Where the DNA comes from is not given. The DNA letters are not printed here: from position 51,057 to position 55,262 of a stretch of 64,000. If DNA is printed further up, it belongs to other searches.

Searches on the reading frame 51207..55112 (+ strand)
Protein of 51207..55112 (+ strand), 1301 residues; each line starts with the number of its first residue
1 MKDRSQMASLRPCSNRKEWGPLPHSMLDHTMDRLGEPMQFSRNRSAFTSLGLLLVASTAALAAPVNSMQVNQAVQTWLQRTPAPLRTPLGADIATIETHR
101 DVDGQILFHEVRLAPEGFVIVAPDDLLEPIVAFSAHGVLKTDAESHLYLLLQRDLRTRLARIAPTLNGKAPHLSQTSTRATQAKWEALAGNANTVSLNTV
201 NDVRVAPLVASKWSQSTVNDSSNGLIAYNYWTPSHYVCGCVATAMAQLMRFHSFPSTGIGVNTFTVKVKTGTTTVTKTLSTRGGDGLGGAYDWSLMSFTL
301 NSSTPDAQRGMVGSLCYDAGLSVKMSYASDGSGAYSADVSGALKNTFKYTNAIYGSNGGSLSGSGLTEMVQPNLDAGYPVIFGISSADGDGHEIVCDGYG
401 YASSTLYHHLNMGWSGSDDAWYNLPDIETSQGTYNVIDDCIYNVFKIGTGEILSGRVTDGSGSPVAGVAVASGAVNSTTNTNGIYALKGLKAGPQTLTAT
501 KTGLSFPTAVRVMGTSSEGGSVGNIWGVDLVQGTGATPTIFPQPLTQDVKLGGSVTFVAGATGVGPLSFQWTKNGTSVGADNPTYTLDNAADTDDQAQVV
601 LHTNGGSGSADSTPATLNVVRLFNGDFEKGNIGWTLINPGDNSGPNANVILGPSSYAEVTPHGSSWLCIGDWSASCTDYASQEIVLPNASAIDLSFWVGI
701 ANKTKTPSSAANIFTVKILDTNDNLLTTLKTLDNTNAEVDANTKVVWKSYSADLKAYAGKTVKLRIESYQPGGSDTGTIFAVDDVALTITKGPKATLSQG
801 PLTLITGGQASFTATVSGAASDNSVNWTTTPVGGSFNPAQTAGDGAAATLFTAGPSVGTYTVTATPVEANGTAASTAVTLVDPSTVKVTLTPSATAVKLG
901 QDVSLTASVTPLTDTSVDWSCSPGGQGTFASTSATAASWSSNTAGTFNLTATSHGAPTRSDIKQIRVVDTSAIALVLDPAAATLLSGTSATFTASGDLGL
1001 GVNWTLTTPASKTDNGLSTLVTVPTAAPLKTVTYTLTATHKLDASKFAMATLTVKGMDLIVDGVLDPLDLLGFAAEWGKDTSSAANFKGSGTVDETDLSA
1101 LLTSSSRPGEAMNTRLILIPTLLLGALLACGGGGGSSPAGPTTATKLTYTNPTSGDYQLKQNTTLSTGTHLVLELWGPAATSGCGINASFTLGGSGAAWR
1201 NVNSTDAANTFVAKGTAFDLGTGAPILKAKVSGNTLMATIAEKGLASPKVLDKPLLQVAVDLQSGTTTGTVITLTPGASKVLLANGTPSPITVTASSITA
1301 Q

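Call 63: search_protein_families(library=pfam, proteins=[window:51207-55112:+], max_evalue=0.00001)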
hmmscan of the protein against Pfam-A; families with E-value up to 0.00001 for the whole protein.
window:51207-55112:+ (1301 aa): 4 families
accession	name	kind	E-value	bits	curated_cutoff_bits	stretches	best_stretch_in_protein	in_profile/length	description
PF01640.23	Peptidase_C10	-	1.2e-43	150.1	26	1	228-422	7-194/194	Peptidase C10 family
PF13620.12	CarboxypepD_reg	-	2e-08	34.9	32.3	1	453-505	2-60/82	Carboxypeptidase regulatory-like domain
PF13927.12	Ig_3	-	8.1e-08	33.1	30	0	538-591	2-65/78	Immunoglobulin domain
PF07679.22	I-set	-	7.5e-06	26.4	23.7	0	543-581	6-44/90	Immunoglobulin I-set domain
